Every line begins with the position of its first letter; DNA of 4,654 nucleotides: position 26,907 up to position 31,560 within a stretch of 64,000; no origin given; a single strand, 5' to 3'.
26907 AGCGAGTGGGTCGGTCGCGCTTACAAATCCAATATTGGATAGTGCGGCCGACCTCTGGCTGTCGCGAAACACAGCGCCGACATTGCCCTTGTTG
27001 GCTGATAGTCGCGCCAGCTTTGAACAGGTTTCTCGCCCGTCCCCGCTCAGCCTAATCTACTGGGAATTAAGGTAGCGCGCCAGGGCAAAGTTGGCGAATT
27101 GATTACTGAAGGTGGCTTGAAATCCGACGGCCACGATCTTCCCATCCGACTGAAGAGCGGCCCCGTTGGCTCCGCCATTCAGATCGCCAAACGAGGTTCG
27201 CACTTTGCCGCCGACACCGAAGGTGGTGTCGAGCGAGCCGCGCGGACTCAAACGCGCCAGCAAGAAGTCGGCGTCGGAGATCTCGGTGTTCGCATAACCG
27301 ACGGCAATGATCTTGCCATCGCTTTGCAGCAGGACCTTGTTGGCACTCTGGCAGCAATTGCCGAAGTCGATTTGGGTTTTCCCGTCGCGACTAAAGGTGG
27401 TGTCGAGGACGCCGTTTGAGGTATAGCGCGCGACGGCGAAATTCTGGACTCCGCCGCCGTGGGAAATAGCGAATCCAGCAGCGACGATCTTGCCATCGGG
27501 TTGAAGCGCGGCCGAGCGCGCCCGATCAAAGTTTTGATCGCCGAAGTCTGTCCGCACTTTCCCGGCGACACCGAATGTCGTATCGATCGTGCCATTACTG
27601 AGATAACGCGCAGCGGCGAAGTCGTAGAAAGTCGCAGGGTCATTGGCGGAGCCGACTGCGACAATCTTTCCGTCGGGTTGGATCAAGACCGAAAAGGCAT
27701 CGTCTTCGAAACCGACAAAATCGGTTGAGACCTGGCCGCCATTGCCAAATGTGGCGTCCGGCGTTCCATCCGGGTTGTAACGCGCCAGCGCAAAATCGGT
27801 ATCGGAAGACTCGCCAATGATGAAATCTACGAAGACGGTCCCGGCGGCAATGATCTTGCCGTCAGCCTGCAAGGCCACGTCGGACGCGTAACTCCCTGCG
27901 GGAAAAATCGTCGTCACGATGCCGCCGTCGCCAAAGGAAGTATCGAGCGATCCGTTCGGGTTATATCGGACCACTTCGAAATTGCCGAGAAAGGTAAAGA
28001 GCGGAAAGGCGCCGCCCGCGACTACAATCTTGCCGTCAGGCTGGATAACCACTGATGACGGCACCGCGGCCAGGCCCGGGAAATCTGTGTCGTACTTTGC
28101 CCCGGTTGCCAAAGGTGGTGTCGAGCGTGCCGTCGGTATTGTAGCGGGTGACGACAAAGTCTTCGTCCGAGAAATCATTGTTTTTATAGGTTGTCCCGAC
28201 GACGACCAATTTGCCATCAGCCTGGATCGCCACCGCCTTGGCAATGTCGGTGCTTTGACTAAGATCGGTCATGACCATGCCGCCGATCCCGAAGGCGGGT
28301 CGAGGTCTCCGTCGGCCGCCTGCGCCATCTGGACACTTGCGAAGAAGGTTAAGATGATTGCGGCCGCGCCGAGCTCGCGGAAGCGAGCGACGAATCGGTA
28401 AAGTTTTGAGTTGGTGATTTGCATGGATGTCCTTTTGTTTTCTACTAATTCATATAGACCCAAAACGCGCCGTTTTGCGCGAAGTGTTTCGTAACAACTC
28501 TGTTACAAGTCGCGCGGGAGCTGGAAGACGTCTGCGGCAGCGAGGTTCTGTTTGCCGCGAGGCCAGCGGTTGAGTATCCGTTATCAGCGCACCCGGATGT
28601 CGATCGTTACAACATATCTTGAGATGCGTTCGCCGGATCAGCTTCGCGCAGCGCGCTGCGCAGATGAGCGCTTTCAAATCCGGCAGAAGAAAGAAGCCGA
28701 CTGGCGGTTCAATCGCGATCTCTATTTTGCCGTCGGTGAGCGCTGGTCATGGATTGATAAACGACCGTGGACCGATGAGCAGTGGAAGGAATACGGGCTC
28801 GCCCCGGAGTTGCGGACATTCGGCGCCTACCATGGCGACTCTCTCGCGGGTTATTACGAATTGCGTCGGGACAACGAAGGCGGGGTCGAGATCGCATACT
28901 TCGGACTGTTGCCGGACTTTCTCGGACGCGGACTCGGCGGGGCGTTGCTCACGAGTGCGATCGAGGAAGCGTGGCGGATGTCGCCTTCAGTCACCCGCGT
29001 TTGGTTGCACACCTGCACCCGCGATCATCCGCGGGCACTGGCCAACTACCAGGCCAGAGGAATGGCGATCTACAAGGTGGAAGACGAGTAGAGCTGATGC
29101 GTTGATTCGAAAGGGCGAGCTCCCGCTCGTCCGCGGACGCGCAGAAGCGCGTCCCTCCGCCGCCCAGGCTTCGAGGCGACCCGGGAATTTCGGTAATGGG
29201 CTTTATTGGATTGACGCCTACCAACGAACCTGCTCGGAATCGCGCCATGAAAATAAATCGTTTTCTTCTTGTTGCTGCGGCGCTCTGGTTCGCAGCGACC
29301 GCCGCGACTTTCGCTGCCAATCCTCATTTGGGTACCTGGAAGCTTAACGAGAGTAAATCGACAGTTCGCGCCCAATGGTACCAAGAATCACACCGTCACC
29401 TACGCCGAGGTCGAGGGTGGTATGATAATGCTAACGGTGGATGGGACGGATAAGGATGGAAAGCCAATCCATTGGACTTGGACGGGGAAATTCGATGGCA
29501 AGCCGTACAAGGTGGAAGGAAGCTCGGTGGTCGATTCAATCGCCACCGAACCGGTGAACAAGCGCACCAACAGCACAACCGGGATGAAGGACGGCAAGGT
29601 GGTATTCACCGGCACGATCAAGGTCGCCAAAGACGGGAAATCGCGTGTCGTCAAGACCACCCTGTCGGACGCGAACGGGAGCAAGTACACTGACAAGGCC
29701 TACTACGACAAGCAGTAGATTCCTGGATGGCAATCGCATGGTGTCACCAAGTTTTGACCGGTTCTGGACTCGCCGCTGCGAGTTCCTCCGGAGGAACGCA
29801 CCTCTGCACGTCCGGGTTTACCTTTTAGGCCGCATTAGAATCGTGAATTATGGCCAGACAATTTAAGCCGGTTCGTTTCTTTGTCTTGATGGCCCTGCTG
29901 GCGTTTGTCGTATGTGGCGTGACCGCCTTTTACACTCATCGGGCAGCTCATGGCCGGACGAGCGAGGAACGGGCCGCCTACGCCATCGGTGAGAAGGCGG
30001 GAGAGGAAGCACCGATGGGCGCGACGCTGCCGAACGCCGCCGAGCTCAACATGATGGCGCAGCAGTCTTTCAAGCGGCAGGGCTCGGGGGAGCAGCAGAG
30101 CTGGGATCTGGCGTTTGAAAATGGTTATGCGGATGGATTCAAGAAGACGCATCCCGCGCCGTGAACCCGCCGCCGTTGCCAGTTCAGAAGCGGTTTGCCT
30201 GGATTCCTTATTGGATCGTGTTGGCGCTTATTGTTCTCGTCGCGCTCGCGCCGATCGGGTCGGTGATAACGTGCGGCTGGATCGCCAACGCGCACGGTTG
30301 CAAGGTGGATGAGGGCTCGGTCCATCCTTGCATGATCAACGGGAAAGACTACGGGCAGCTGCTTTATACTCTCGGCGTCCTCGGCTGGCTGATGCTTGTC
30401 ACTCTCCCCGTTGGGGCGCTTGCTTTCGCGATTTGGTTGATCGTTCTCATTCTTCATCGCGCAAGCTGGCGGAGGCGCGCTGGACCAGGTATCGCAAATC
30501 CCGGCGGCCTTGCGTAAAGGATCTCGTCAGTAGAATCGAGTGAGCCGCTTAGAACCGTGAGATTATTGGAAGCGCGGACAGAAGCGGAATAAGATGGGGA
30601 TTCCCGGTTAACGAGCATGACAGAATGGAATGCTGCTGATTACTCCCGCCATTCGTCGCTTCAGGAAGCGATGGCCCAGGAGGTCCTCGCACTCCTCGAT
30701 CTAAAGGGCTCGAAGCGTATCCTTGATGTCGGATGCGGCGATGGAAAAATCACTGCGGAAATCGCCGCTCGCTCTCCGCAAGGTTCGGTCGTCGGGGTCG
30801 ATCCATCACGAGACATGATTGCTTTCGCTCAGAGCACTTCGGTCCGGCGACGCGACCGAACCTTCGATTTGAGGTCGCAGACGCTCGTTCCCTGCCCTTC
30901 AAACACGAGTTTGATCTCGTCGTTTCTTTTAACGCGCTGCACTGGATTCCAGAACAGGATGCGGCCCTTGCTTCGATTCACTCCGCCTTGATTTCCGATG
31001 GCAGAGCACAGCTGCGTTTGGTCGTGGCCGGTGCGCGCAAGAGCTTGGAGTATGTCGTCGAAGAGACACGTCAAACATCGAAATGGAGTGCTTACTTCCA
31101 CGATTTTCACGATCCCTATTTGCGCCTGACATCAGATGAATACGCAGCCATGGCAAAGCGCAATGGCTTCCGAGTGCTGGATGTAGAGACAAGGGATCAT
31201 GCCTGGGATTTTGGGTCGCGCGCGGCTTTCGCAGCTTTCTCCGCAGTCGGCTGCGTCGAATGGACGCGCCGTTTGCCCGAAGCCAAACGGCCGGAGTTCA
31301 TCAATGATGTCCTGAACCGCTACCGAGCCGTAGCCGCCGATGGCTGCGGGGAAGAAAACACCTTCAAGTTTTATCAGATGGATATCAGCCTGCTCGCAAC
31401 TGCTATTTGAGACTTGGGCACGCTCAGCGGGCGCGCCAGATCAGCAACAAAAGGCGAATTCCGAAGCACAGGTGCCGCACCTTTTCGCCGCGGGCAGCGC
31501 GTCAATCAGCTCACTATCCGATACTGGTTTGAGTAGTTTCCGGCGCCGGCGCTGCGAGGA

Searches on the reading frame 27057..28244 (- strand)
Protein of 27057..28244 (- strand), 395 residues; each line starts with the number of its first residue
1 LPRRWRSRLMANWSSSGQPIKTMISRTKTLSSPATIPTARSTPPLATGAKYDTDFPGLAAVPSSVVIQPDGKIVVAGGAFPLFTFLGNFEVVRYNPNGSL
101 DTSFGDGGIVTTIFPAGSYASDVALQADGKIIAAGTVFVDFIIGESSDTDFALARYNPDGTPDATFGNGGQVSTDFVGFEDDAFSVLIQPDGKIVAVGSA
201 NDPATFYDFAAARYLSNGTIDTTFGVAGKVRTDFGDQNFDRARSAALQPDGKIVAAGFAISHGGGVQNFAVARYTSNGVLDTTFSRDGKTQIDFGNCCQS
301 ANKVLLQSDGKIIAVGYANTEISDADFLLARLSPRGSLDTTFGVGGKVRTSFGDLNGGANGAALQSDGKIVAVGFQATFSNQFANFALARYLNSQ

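Call 17: search_protein_families(library=pfam, proteins=[window:27057-28244:-], max_evalue=0.001)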
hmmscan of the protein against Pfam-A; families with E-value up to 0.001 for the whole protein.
window:27057-28244:- (395 aa): 2 families
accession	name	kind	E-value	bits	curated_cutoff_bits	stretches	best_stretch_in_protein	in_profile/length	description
PF17164.10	DUF5122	-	1.4e-57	192.1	27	5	248-284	1-36/36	Domain of unknown function (DUF5122) beta-propeller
PF23414.1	Beta-prop_EML_2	-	0.00016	21.6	90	0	241-322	41-105/266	Echinoderm microtubule-associated protein second beta-propeller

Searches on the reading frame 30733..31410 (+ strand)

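Call 17: search_protein_families(library=pfam, proteins=[window:30733-31410:+], max_evalue=0.001)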
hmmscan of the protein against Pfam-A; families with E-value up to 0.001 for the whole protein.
window:30733-31410:+ (225 aa): 5 families
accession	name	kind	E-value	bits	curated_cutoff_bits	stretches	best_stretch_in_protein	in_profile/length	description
PF08241.18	Methyltransf_11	-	3.9e-09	37.5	21.2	1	41-91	43-92/95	Methyltransferase domain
PF13649.12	Methyltransf_25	-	3e-08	34.7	27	1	41-90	45-97/97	Methyltransferase domain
PF13847.12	Methyltransf_31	-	1.5e-06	28.4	27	1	43-117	55-127/145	Methyltransferase domain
PF08242.18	Methyltransf_12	-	2.1e-06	28.8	30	1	37-91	44-97/98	Methyltransferase domain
PF13489.12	Methyltransf_23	-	2.4e-06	27.8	27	1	40-150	61-163/164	Methyltransferase domain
